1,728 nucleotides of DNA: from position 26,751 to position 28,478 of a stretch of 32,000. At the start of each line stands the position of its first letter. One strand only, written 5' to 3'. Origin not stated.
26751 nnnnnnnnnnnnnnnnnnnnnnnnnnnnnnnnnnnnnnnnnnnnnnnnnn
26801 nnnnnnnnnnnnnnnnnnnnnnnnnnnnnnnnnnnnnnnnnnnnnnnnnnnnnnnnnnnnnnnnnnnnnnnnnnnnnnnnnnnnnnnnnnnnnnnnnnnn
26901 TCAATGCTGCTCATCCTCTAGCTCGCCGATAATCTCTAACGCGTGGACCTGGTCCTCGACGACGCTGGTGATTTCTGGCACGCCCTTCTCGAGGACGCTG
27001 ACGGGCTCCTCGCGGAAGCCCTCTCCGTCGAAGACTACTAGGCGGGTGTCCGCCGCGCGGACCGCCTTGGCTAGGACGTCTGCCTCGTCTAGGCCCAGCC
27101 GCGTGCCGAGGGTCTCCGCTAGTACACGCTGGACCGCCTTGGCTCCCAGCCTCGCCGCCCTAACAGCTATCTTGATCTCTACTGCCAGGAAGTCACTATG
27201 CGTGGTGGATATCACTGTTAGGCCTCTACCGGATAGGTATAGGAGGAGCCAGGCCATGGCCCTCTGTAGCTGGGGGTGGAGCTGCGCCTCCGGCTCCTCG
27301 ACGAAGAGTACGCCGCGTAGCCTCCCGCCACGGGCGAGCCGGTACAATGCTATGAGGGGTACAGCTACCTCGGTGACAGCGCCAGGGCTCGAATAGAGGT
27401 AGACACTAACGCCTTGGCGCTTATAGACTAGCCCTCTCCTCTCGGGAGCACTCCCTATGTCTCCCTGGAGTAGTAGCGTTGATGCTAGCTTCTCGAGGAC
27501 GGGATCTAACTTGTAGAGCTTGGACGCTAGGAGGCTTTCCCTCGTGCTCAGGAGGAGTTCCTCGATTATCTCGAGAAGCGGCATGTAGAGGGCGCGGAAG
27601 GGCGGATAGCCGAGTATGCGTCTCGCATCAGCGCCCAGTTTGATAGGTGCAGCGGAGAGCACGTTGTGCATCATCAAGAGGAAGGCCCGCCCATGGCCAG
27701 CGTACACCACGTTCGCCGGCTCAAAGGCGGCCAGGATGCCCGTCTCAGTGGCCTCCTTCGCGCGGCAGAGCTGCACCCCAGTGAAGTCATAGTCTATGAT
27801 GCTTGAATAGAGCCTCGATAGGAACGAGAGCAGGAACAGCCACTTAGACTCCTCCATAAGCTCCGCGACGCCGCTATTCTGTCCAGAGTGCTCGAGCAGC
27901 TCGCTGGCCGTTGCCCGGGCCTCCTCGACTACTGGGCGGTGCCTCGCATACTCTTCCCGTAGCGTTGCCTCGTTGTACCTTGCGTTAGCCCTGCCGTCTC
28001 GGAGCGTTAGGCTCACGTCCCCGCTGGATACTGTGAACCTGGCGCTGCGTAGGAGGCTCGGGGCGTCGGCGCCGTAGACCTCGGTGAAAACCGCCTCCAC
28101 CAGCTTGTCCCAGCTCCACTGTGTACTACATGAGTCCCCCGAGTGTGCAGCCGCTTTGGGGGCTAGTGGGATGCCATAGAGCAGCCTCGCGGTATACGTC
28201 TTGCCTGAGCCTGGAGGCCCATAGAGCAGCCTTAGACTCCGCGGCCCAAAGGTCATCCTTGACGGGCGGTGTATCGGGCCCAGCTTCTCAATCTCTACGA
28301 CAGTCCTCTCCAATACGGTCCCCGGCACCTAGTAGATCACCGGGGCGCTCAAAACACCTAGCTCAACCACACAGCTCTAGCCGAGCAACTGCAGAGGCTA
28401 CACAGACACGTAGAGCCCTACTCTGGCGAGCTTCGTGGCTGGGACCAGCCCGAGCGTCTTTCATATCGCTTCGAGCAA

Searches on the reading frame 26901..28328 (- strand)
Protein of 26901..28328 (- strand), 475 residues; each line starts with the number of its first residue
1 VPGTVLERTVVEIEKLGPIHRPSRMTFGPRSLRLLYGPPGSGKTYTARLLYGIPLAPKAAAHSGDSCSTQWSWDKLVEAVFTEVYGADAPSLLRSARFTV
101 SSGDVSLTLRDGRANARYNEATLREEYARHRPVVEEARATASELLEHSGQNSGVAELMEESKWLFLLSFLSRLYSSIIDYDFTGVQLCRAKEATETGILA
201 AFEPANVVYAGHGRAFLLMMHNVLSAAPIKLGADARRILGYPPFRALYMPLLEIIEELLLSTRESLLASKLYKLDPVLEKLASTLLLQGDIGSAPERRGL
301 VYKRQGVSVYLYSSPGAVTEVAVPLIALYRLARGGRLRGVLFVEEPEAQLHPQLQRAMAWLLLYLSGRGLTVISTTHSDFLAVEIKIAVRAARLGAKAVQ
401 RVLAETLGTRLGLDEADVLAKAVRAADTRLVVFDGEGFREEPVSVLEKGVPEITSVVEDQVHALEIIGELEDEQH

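Call 5: search_protein_families(library=pfam, proteins=[window:26901-28328:-], max_evalue=0.01)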
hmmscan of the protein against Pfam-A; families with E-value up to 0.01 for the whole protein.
window:26901-28328:- (475 aa): 3 families
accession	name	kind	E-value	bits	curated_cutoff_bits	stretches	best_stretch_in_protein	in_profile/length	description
PF13304.12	AAA_21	-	1.8e-09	38.5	27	1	324-381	247-302/304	AAA domain, putative AbiEii toxin, Type IV TA system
PF13175.12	AAA_15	-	2.8e-08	34.2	32.1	1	339-382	330-374/374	AAA ATPase domain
PF00004.35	AAA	-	0.0032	18.3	21.2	0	34-51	2-19/131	ATPase family associated with various cellular activities (AAA)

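Call 7: find_encoding_contigs(protein=window:26901-28328:-, flank=10000, max_places=10)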
Protein window:26901-28328:- (475 aa): no gene with exactly this product is on record in the collection.

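Call 8: find_homologous_proteins(query=window:26901-28328:-, max_evalue=0.001)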
Query window:26901-28328:- (475 aa): 2 proteins with E <= 0.001 among 8000 candidates.
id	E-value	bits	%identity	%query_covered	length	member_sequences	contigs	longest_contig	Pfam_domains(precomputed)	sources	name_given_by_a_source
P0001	0.0e+0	1018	100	99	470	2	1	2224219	PF13175.13,PF13304.13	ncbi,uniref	ncbi:AAA family ATPase [Pyrodictium abyssi]|uniref:AAA family ATPase n=1 Tax=Pyrodictium abyssi TaxI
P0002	4.0e-55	206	35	97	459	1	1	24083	PF13175.13,PF13304.13,PF13191.13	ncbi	-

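Call 9: find_encoding_contigs(protein=P0001, flank=10000, max_places=10)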
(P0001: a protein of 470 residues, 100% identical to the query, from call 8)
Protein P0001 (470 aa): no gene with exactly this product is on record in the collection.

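Call 10: find_encoding_contigs(protein=P0002, flank=10000, max_places=10)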
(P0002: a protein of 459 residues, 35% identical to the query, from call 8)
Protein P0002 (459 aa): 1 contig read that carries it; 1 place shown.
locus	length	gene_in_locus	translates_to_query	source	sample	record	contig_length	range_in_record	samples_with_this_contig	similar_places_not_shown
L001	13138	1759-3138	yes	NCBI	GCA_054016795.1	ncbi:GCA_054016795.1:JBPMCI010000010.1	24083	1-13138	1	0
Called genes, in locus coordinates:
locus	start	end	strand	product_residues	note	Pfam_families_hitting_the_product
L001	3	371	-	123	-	?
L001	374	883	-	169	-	PF02002:TFIIE_alpha, PF01978:TrmB (faint), PF09339:HTH_IclR (weak)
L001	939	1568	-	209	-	PF13560:HTH_31 (weak), PF01381:HTH_3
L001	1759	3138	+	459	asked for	PF13191:AAA_16 (faint), PF13304:AAA_21, PF13175:AAA_15 (weak)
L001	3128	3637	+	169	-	-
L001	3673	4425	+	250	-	PF00290:Trp_syntA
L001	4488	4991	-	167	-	PF03551:PadR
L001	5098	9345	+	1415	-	PF03176:MMPL, PF00873:ACR_tran, PF03176:MMPL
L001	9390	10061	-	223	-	-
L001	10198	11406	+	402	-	-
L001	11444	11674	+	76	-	PF04023:FeoA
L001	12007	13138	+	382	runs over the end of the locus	PF03537:Glyco_hydro_114 (weak)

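Call 17: search_protein_families(library=padloc, proteins=[window:26901-28328:-], max_evalue=0.01)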
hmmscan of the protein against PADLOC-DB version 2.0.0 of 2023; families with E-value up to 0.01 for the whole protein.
window:26901-28328:- (475 aa): 56 families (the best 25 are shown)
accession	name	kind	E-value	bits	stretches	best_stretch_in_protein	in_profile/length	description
PDLC04033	PD-T4-4_A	-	3.1e-12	44.5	1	338-389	326-377/460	-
PDLC04032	PD-T4-4_A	-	3.7e-12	44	1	340-399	349-408/474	-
PDLC03878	NsnB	-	2.4e-11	42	1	322-400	224-299/345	-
PDLC02980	AriA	-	3.5e-10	38.3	1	325-381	248-302/304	-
PDLC04664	PDC-M47A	-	6e-10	36.6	1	337-387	321-371/461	-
PDLC04146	HEC-02B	-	1.5e-09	35.4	1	328-392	227-293/344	-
PDLC02979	AriA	-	3.5e-09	34.9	1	340-381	330-372/373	-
PDLC00064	GajA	-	1.5e-08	32.1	1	337-387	127-178/464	AAA ATPase domain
PDLC00091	GajA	-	4.8e-08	30.3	1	339-387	298-347/627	AAA ATPase domain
PDLC00096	GajA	-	6.6e-08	29.7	1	340-387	291-342/630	AAA ATPase domain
PDLC00099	GajA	-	1.7e-07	28.6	1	339-388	300-350/626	AAA ATPase domain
PDLC04213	HEC-02A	-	2.1e-07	28.8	1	330-389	222-283/337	-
PDLC00070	GajA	-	2.1e-07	27.9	1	336-382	289-337/596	AAA ATPase domain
PDLC04710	PDC-M56A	-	1.3e-06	25.7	1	341-394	244-296/382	-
PDLC02358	Old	-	1.4e-06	25.4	1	338-381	285-328/578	Old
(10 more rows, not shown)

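Call 18: search_protein_families(library=ncbifam, proteins=[window:26901-28328:-], max_evalue=0.01)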
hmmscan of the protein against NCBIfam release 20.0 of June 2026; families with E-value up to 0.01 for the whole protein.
window:26901-28328:- (475 aa): 2 families
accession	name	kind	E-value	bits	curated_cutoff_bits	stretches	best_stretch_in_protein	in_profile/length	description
TIGR01166.1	cbiO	subfamily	0.0027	17.2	211.8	0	340-378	148-186/190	cobalt ABC transporter, ATP-binding protein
TIGR02673.1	FtsE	equivalog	0.0045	16.7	264.85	0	340-384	158-202/214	cell division ATP-binding protein FtsE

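Call 63: search_protein_representatives(protein=window:26901-28328:-)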
Query: 475 residues. Proteins with E-value up to 0.001 (for the whole library): 1541; up to 1e-10: 37; up to 1e-30: 5. The best 150 are listed.
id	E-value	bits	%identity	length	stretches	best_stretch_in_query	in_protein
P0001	0.0e+00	1017.9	100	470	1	6-475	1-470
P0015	5.7e-56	206.8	36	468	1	8-472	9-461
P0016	1.8e-53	198.5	38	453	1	11-471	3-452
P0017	3.2e-43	164.7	34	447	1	12-467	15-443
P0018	2.5e-35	138.7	51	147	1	336-474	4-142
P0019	3.5e-20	88.8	33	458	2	174-388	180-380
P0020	7.6e-20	87.7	31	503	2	202-465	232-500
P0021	8.2e-18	81.0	33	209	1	283-467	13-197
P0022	2.6e-15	72.8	31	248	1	240-473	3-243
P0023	2.9e-15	72.6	34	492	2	302-461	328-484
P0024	9.5e-15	70.9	38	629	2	263-459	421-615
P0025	1.7e-14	70.1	32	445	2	154-396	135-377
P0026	2.2e-13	66.4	38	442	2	216-411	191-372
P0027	3.8e-13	65.6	39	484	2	296-399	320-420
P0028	7.1e-13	64.7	29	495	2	204-397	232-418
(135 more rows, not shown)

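Call 65: search_solved_structures(query=A5, max_evalue=0.01)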
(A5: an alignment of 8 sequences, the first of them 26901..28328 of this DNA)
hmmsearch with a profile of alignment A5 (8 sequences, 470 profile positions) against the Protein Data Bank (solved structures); distinct sequences matched with E-value up to 0.01: 90 (the best 60 are shown).
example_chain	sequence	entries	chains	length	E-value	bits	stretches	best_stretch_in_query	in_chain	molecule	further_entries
6p74_A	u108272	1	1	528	5.4e-12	48.6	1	321-381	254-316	Putative ATP-dependent endonuclease of the OLD family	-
22bu_B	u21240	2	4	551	2.1e-08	36.8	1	316-391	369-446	AAA family ATPase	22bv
22et_E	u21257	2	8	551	6.4e-08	35.2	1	316-391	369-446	PtuA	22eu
8idb_A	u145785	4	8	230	2.7e-07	33.2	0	26-56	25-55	Cell division ATP-binding protein FtsE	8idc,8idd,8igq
9kjx_B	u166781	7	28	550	6e-07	32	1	323-381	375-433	AAA family ATPase | Retron I-A effector PtuA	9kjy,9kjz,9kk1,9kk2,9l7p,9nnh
9u9y_A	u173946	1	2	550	1.2e-06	31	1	323-381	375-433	AAA family ATPase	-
9vh1_D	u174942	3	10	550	1.9e-06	30.4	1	330-381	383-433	Retron Ec78 probable ATPase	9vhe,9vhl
9vkz_A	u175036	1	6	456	2.1e-06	30.2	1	329-381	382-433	Retron Ec78 probable ATPase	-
8jia_A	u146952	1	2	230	4e-06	29.3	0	26-56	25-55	Cell division ATP-binding protein FtsE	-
9nnk_C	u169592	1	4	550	4.3e-06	29.2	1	315-381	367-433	Retreon I-A effector PtuA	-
8ux9_B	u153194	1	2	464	6.3e-06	28.6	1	322-381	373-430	AriA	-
8v45_A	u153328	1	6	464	6.3e-06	28.6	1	322-381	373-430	AriA antitoxin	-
9nnb_C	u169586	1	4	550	1e-05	28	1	323-381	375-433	Retron I-A effector PtuA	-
4yms_J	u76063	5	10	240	2e-05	27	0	331-377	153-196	ABC-type polar amino acid transport system, ATPase component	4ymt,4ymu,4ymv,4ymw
8v46_A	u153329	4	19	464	0.00011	24.6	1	322-381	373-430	AriA antitoxin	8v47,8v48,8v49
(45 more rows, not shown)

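Call 67: find_related_loci(query=A5, collection=viral_contigs, flank=6000)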
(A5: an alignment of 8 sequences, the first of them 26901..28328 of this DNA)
Query A5 (475 aa) in viral_contigs; peptide patterns used: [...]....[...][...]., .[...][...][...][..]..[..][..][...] (x = any residue, [..] = any of these).
600 stretches matched a pattern (row limit reached: there are more); 6 encode a relative of the query (tblastn E <= 1e-3); 6 distinct loci.
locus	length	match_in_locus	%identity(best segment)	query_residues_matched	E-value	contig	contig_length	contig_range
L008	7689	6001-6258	36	311-394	7e-10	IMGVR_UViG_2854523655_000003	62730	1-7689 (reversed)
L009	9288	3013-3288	32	300-393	1e-9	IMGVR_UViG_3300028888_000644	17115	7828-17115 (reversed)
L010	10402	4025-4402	31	274-404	1e-9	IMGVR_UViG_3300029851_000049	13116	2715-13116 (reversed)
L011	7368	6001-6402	30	278-412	7e-9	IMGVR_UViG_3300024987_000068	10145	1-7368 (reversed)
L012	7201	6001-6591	21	286-475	2e-8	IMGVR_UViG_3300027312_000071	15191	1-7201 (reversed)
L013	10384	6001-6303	33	286-386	5e-8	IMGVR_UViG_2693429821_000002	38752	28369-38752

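Call 73: find_encoding_contigs(protein=P0015, flank=5000, max_places=3)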
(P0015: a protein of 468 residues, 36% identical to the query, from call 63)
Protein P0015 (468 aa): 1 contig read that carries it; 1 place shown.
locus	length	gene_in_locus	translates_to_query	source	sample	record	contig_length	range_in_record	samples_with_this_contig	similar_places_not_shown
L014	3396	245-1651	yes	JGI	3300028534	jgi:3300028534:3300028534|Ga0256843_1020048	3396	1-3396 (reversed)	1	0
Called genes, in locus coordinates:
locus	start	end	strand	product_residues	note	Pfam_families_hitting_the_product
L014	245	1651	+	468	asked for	PF13175:AAA_15, PF13304:AAA_21 (weak)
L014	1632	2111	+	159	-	-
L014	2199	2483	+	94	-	-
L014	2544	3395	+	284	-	?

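Call 74: find_encoding_contigs(protein=P0017, flank=5000, max_places=3)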
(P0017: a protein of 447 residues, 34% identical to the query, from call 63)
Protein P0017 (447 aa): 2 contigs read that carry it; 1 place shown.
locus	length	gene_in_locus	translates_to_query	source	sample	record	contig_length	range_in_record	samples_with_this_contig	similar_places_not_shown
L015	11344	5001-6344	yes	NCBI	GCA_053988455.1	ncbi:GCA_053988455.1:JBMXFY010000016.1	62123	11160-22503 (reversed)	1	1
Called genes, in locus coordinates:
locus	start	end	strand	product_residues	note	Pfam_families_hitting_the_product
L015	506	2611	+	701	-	PF01935:DUF87, PF05872:HerA_C (faint)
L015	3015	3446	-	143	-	-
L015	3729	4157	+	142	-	PF09921:DUF2153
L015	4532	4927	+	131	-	PF01475:FUR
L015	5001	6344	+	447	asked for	PF13175:AAA_15, PF13304:AAA_21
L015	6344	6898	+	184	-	-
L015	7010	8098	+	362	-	PF01145:Band_7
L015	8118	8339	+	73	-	-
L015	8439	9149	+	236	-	-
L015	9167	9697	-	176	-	-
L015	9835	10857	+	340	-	PF00586:AIRS, PF02769:AIRS_C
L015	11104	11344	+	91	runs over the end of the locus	-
